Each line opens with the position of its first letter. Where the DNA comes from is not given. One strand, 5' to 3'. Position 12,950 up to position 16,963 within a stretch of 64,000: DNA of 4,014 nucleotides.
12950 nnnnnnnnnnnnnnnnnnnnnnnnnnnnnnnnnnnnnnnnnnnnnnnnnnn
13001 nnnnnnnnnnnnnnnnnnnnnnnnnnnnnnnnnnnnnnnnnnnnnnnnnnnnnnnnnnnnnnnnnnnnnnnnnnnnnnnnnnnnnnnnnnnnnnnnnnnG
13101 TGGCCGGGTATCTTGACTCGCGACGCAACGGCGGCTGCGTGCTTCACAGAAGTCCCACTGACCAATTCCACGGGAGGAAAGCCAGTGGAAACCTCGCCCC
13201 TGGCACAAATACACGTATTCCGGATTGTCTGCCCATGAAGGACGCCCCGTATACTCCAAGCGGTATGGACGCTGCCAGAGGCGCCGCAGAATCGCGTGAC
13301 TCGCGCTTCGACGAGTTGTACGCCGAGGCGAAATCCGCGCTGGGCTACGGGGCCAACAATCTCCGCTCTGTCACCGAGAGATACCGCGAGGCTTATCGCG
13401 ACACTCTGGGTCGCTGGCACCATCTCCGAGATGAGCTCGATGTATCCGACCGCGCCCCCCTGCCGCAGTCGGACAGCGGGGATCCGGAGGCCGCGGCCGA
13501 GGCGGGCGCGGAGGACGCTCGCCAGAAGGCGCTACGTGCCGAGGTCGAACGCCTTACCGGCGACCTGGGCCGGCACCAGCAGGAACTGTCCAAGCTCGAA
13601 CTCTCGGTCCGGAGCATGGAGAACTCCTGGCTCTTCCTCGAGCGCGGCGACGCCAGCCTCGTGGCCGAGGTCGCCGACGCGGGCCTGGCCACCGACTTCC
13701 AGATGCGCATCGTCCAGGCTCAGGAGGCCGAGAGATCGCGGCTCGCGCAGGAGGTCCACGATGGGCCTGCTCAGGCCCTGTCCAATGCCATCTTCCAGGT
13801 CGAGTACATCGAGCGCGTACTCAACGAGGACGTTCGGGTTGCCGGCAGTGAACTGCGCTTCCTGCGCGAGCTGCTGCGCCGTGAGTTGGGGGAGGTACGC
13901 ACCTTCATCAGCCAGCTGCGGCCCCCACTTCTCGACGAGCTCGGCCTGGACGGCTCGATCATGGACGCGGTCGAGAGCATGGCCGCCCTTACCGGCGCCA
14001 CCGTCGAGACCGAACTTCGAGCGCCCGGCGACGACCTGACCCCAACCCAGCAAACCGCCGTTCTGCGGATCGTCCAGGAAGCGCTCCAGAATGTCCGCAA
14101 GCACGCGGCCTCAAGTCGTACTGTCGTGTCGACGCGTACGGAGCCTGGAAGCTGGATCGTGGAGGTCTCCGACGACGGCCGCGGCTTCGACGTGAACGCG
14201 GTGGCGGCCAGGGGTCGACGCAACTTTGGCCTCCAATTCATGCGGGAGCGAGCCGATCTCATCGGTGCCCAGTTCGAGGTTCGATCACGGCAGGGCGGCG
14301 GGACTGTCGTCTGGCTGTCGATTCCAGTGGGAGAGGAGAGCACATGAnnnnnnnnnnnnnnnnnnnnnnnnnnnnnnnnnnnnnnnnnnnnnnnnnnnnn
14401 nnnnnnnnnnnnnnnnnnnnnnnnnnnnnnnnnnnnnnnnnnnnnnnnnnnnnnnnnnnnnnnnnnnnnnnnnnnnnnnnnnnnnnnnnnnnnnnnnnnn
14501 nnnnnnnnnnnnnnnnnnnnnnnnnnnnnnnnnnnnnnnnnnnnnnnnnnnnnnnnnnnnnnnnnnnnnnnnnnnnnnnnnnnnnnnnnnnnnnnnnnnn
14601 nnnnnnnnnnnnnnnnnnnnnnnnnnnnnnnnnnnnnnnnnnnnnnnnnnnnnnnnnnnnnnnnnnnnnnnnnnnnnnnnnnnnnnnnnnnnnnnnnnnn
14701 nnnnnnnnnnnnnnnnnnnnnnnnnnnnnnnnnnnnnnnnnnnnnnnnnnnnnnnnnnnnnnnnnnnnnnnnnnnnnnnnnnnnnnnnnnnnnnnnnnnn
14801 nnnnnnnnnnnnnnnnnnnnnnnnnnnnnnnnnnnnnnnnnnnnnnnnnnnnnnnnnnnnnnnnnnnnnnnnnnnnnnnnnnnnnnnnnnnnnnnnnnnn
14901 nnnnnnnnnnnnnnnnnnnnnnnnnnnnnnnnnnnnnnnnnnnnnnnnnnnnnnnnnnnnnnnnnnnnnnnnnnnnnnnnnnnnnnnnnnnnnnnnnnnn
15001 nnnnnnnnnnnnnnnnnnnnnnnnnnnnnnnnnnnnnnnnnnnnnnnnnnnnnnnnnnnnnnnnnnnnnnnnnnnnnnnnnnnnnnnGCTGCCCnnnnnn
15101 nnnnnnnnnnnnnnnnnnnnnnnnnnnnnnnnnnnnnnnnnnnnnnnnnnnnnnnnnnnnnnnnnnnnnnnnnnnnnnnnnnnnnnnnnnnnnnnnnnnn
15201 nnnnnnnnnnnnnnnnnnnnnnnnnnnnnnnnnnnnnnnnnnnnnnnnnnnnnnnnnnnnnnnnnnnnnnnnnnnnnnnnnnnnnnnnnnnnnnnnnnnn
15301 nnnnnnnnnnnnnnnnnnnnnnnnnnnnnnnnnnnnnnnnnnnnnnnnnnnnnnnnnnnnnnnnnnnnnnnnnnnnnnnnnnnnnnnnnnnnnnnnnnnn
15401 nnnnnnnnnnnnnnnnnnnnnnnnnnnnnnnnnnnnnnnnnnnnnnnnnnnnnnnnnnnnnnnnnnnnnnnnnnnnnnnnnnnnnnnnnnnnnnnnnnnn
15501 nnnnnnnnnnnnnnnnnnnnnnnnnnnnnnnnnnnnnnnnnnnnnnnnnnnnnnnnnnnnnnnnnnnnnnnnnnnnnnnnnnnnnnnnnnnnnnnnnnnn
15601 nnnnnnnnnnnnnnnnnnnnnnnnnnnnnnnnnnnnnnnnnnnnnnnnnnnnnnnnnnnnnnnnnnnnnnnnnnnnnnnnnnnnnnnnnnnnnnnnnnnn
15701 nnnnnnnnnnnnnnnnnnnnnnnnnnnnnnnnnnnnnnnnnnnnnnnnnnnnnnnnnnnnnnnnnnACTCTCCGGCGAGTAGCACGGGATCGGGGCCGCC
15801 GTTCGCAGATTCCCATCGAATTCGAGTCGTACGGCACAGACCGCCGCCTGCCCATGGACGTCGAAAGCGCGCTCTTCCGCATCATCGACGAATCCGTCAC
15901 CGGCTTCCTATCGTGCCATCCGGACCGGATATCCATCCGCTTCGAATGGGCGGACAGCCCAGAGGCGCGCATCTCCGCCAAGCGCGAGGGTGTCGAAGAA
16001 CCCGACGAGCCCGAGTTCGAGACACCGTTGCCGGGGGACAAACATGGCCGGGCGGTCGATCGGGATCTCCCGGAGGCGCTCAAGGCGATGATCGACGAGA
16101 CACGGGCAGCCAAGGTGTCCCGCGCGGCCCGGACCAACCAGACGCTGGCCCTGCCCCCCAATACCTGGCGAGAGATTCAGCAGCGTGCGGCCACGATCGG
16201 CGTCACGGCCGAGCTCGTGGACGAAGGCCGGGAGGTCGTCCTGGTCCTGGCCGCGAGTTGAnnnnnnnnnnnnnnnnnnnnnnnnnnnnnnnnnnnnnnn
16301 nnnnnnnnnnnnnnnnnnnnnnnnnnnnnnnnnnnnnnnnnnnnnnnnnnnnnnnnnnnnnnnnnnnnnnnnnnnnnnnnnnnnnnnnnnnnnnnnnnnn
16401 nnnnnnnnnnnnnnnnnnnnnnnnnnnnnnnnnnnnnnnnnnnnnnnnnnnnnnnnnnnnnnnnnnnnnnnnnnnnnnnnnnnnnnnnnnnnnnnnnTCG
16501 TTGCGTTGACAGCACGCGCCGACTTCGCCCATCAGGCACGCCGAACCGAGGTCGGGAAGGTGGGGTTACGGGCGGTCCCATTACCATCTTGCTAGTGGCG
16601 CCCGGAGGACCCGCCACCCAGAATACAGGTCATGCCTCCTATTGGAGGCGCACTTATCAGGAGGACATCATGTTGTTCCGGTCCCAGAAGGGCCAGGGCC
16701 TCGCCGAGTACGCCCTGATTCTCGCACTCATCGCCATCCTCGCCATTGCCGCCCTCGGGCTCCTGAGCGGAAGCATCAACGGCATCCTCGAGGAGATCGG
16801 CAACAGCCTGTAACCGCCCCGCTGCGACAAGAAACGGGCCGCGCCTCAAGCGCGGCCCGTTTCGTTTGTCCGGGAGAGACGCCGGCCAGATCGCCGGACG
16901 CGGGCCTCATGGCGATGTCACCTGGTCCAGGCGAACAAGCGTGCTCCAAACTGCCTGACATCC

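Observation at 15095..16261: DegS-like kinase paralog retaining the phospho-His DHp domain but lacking ATP-binding motifs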

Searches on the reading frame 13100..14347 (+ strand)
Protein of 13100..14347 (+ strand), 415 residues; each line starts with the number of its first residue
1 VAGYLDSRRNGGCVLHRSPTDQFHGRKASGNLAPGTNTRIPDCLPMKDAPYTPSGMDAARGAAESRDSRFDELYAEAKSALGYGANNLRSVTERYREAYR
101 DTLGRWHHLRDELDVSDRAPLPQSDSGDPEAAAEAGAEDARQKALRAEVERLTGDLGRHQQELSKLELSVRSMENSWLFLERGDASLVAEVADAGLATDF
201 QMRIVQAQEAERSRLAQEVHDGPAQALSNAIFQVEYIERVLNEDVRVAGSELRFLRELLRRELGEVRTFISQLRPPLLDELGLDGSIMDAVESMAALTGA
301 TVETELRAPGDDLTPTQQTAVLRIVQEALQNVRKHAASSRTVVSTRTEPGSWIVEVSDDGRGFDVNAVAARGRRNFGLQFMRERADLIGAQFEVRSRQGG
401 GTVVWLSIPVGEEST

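Call 3: search_protein_families(library=pfam, proteins=[window:13100-14347:+], max_evalue=1)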
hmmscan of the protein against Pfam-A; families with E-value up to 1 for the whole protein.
window:13100-14347:+ (415 aa): 7 families
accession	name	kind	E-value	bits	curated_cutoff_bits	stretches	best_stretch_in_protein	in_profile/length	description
PF07730.19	HisKA_3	-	6e-14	52.8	24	1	211-277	1-67/68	Histidine kinase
PF02518.31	HATPase_c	-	6.4e-13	49.6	26.4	1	318-410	3-109/111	Histidine kinase-, DNA gyrase B-, and HSP90-like ATPase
PF13581.12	HATPase_c_2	-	2.9e-06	27.7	27.4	1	312-407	23-126/127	Histidine kinase-like ATPase domain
PF23721.1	DUF7162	-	0.09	13.3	27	1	270-307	26-60/80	Family of unknown function (DUF7162)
PF13863.11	DUF4200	-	0.14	13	29.7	1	130-181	63-114/119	Domain of unknown function (DUF4200)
PF19788.4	DUF6272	-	0.14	12.3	26.6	1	314-359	8-52/134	Family of unknown function (DUF6272)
PF20452.3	Calmod_bind_C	-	0.22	12.2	24.2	1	297-332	22-56/62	Calmodulin binding protein C-terminal domain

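Call 4: search_protein_families(library=ncbifam, proteins=[window:13100-14347:+], max_evalue=1)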
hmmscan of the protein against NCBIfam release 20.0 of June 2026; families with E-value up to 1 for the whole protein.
window:13100-14347:+ (415 aa): 12 families
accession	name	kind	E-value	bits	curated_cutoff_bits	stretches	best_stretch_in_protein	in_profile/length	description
NF052443.1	SensHisKinMctS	equivalog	6.6e-37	126.9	700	1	192-409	232-447/457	two-component system sensor histidine kinase MctS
NF008184.0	PRK10935.1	equivalog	1.2e-24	87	553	1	211-412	363-561/565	nitrate/nitrite two-component system sensor histidine kinase NarQ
NF008649.0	PRK11644.1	equivalog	1.5e-24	86.6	408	1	202-406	294-494/499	signal transduction histidine-protein kinase/phosphatase UhpB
NF007896.0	PRK10600.1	equivalog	2.4e-20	72.8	578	1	210-406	389-581/598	nitrate/nitrite two-component system sensor histidine kinase NarX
NF047786.1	his_kin_MadS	equivalog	1.1e-17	64.3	500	1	206-409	225-434/434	MadS family sensor histidine kinase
NF047322.1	HK_morpho_MacS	equivalog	1.3e-15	57.4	300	1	187-409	158-367/367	MacS family sensor histidine kinase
NF052531.1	Strep_LiaS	equivalog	1.1e-11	44.6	450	1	209-410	130-327/328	envelope stress sensor histidine kinase LiaS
NF041832.1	near_NosP_CTERM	subfamily_domain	0.0029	16.7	400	1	317-413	117-228/370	NahK/ErcS family hybrid sensor histidine kinase/response regulator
NF008543.0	PRK11466.1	equivalog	0.0054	14.6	982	1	321-410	562-662/914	TMAO reductase system sensor histidine kinase/response regulator TorS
NF008298.1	PRK11086.1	subfamily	0.0055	15.2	520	1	321-412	428-527/529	DcuS/MalK family sensor histidine kinase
NF033792.0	ActS_PrrB_HisK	equivalog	0.0065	15.4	350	1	241-368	237-358/423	ActS/PrrB/RegB family redox-sensitive histidine kinase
NF010435.0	PRK13861.1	equivalog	0.11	11.9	255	1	130-202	140-213/293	type IV secretion system protein VirB9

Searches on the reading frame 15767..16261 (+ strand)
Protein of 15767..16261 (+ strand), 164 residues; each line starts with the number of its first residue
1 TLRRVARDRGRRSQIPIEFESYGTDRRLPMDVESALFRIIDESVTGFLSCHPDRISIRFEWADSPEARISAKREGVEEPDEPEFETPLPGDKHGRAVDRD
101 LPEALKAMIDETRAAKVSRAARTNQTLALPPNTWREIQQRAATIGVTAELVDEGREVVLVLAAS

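Call 18: find_homologous_proteins(query=window:15767-16261:+, max_evalue=0.01)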
Query window:15767-16261:+ (164 aa): 70 proteins with E <= 0.01 among 197 candidates.
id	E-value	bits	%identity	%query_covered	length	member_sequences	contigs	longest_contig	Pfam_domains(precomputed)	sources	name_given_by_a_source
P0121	1.2e-86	306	86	93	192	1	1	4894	-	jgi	jgi:hypothetical protein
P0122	9.2e-77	274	76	93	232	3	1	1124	PF07730.20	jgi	jgi:hypothetical protein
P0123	5.4e-76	272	78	93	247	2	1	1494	PF07730.20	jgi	jgi:two-component system sensor histidine kinase DegS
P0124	5.3e-75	269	77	93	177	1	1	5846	-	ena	-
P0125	1.4e-74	267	77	93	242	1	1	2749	PF07730.20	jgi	jgi:hypothetical protein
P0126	4.4e-74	266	77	93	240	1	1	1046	PF07730.20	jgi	jgi:hypothetical protein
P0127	1.4e-73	264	76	93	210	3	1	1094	-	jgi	jgi:hypothetical protein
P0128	2.3e-73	263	75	93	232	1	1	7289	PF07730.20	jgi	jgi:two-component system sensor histidine kinase DegS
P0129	3.4e-73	263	76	92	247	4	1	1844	PF07730.20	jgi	jgi:hypothetical protein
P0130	3.7e-73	263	75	93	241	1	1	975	PF07730.20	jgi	jgi:hypothetical protein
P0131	4.1e-73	262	75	93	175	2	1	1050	-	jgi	jgi:hypothetical protein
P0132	6.9e-72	258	76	93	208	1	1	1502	-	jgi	jgi:signal transduction histidine kinase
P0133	9.5e-71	255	75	92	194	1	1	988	-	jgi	jgi:hypothetical protein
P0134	2.5e-67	244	71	93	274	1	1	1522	PF07730.20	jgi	jgi:two-component system sensor histidine kinase DegS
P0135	5.4e-67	243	67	93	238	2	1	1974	PF07730.20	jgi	jgi:hypothetical protein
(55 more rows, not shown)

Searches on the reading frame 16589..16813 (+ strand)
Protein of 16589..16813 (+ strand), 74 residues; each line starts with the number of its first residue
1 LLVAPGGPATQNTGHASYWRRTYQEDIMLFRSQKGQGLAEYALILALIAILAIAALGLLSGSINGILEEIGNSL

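Call 3: search_protein_families(library=pfam, proteins=[window:16589-16813:+], max_evalue=1)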
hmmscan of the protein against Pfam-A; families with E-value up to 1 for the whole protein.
window:16589-16813:+ (74 aa): 3 families
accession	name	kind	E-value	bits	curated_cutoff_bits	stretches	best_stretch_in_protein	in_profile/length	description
PF04964.19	Flp_Fap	-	8.3e-07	29.2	32.2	1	31-73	3-45/46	Flp/Fap pilin component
PF04021.17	Class_IIIsignal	-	0.023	15.1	23.7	1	34-56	2-24/27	Class III signal peptide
PF11980.13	DUF3481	-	0.091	13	28.5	1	42-67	12-37/82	C-terminal domain of neuropilin glycoprotein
